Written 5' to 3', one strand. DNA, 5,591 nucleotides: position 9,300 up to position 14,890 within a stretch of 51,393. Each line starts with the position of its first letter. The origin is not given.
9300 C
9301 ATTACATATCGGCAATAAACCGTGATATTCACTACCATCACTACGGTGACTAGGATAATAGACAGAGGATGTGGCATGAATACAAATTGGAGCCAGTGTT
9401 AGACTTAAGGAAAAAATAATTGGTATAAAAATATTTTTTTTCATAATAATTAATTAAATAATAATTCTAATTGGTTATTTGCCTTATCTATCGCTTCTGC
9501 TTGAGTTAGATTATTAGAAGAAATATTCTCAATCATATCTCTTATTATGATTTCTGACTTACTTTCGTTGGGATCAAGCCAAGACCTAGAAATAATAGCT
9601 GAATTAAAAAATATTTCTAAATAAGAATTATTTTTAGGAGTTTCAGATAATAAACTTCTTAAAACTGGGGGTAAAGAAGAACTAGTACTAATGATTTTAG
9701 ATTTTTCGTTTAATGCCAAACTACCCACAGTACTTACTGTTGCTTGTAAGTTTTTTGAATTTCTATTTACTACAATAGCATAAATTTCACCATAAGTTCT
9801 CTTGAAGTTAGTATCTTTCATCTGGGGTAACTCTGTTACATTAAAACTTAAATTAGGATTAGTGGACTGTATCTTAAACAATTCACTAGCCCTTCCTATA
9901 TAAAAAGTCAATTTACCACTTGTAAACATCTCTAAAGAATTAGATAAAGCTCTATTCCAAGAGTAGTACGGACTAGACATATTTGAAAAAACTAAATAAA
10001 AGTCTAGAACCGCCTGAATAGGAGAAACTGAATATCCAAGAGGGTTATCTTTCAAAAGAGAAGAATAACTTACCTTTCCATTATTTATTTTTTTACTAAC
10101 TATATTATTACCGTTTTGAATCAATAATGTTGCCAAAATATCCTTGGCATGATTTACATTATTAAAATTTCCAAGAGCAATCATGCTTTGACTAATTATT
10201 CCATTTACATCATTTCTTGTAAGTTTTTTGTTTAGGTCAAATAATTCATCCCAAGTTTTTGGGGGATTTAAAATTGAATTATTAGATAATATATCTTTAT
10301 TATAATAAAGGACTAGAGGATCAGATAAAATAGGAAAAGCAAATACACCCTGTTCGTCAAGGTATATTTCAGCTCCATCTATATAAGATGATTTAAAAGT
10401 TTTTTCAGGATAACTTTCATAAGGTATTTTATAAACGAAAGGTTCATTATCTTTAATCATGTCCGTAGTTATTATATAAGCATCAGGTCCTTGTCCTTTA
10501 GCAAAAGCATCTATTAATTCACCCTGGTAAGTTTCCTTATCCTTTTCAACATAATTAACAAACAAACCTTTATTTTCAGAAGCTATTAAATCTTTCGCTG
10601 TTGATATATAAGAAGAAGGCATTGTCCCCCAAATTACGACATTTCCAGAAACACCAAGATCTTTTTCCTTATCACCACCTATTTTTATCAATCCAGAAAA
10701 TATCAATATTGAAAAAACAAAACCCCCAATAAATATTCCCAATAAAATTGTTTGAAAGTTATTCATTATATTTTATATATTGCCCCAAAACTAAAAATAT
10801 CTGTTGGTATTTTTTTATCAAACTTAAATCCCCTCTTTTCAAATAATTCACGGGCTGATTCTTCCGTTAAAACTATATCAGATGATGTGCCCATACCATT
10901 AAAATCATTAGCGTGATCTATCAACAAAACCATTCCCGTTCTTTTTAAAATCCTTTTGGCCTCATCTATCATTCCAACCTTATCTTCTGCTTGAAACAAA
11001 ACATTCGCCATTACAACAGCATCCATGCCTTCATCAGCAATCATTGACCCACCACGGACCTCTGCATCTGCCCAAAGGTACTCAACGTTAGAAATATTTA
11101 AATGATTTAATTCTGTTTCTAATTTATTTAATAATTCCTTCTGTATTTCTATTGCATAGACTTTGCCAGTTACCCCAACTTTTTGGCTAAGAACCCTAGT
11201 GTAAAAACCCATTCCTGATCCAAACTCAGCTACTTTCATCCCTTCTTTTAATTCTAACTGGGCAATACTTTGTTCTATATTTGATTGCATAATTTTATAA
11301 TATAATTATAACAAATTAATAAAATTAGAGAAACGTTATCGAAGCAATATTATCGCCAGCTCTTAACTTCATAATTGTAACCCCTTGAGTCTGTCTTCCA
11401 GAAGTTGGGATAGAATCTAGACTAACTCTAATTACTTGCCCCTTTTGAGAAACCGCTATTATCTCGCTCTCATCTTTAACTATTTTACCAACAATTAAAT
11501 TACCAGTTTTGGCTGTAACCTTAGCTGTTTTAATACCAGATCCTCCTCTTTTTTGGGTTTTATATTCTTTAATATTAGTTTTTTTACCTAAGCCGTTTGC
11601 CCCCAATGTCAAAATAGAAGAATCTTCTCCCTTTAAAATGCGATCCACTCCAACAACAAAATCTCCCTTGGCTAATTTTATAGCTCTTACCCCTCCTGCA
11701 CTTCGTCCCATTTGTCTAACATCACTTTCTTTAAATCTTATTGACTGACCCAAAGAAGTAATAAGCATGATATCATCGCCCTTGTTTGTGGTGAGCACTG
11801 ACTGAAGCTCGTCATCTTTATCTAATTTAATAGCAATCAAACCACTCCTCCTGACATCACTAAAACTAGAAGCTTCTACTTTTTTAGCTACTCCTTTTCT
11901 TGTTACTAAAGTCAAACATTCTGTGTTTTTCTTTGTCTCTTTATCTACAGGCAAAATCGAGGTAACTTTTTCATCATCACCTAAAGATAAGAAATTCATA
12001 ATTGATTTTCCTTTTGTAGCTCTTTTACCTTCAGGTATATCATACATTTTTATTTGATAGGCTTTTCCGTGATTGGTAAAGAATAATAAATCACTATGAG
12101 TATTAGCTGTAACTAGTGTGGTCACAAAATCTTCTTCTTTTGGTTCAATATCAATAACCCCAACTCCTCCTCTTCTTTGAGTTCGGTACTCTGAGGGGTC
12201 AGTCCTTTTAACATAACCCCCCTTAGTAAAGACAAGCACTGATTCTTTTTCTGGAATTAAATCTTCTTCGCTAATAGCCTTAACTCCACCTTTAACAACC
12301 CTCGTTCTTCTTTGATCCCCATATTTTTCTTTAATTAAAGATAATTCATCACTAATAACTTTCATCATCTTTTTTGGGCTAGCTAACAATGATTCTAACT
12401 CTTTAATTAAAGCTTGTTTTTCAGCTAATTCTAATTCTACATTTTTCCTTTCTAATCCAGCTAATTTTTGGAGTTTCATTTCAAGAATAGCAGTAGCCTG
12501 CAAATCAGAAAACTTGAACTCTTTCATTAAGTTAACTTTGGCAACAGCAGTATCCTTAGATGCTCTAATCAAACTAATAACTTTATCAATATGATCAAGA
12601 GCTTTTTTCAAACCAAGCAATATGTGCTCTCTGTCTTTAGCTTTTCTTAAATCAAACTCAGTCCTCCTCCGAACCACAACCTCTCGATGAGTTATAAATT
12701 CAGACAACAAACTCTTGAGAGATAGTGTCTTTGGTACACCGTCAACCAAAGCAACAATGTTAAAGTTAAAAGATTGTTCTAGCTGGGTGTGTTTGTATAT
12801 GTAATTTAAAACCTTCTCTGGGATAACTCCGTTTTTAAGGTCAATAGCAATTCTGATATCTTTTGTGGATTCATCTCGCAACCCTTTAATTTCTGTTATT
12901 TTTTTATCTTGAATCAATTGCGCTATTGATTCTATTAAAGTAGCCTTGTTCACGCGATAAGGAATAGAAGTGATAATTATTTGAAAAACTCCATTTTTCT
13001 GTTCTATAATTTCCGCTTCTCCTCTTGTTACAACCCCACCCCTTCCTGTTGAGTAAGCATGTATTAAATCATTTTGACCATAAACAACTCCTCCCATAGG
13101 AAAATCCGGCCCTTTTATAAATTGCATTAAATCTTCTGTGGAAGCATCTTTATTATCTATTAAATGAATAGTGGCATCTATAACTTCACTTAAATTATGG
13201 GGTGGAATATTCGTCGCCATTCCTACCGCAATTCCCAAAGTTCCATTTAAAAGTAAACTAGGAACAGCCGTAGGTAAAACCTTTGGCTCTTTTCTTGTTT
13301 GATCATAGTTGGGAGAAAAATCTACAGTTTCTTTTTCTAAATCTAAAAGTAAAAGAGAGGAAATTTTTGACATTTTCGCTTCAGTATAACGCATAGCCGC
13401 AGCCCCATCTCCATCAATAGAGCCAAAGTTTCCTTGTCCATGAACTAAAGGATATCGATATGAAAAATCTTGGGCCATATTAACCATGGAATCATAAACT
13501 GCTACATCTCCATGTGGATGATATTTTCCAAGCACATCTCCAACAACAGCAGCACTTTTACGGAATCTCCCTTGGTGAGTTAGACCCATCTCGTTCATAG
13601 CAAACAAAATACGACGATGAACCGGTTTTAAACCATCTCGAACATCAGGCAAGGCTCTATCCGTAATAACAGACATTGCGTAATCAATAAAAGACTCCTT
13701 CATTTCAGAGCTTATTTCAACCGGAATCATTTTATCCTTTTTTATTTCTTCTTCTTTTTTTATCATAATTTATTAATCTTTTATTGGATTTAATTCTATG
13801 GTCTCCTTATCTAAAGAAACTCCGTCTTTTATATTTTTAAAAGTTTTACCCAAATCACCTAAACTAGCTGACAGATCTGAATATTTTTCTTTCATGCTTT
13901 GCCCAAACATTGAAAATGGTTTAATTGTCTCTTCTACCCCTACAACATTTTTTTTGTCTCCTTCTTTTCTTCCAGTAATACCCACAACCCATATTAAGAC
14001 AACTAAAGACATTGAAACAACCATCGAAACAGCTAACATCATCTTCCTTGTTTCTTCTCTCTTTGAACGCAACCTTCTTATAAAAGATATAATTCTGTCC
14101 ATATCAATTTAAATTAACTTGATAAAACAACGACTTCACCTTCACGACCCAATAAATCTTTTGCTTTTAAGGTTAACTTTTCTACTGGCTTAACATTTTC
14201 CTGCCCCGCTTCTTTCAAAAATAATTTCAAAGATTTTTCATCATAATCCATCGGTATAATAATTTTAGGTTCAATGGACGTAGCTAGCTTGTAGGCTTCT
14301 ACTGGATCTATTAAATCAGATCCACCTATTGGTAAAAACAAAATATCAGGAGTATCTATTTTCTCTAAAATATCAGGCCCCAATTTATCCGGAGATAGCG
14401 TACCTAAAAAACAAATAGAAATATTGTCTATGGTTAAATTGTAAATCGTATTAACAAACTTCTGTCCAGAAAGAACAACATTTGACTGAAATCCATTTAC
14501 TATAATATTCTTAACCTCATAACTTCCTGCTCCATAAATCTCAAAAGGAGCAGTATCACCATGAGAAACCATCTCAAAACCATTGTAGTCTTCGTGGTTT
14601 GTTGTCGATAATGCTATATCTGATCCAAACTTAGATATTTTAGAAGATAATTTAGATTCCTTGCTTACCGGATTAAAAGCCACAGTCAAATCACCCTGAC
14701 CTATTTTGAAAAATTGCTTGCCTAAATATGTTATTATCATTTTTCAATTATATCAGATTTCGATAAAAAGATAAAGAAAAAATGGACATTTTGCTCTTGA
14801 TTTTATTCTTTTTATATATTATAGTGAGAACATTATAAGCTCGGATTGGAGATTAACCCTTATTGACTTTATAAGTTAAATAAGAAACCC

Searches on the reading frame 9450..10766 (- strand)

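Call 22: search_protein_families(library=pfam, proteins=[window:9450-10766:-], max_evalue=0.001)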
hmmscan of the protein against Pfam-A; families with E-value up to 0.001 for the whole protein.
window:9450-10766:- (438 aa): 2 families
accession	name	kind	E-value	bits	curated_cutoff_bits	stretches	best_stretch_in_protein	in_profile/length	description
PF13416.11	SBP_bac_8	-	2e-17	64.3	27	1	64-372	9-265/279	Bacterial extracellular solute-binding protein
PF01547.30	SBP_bac_1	-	1.5e-13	51.9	26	1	66-342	22-292/307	Bacterial extracellular solute-binding protein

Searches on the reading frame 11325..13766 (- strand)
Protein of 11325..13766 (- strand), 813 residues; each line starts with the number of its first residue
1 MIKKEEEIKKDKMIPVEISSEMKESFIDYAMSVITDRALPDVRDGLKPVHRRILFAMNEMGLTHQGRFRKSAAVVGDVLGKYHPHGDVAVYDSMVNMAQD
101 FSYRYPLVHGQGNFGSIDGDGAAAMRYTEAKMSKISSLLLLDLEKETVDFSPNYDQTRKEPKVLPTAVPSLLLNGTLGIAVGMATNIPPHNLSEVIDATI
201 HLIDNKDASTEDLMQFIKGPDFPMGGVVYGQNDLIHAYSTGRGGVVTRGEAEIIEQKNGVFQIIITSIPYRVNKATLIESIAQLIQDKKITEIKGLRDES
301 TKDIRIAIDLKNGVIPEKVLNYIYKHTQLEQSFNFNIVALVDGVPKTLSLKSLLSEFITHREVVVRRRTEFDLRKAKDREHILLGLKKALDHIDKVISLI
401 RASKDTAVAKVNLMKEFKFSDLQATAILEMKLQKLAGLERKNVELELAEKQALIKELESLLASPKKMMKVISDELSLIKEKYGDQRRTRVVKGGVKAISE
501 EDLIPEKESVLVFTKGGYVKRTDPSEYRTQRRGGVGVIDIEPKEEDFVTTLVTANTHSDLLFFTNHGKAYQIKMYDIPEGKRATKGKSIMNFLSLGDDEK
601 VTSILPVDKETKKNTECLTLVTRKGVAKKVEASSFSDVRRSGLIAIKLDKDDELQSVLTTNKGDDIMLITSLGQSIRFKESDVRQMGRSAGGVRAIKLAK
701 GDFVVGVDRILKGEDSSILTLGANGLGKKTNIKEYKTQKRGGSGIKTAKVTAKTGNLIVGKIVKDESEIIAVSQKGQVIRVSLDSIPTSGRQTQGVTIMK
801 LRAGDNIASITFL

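Call 22: search_protein_families(library=pfam, proteins=[window:11325-13766:-], max_evalue=0.001)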
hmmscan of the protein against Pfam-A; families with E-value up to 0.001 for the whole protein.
window:11325-13766:- (813 aa): 2 families
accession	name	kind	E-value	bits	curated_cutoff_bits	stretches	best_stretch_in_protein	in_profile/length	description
PF00521.26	DNA_topoisoIV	-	1.3e-158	528.9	31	1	37-475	1-431/432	DNA gyrase/topoisomerase IV, subunit A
PF03989.18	DNA_gyraseA_C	-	7.1e-69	227.5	27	6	664-709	1-46/48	DNA gyrase C-terminal domain, beta-propeller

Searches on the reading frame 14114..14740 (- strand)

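Call 22: search_protein_families(library=pfam, proteins=[window:14114-14740:-], max_evalue=0.001)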
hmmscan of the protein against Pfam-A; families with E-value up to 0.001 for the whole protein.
window:14114-14740:- (208 aa): 1 family
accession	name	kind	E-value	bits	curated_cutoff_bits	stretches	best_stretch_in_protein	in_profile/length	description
PF13483.12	Lactamase_B_3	-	6.2e-20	72.2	24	1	3-164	2-159/160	Beta-lactamase superfamily domain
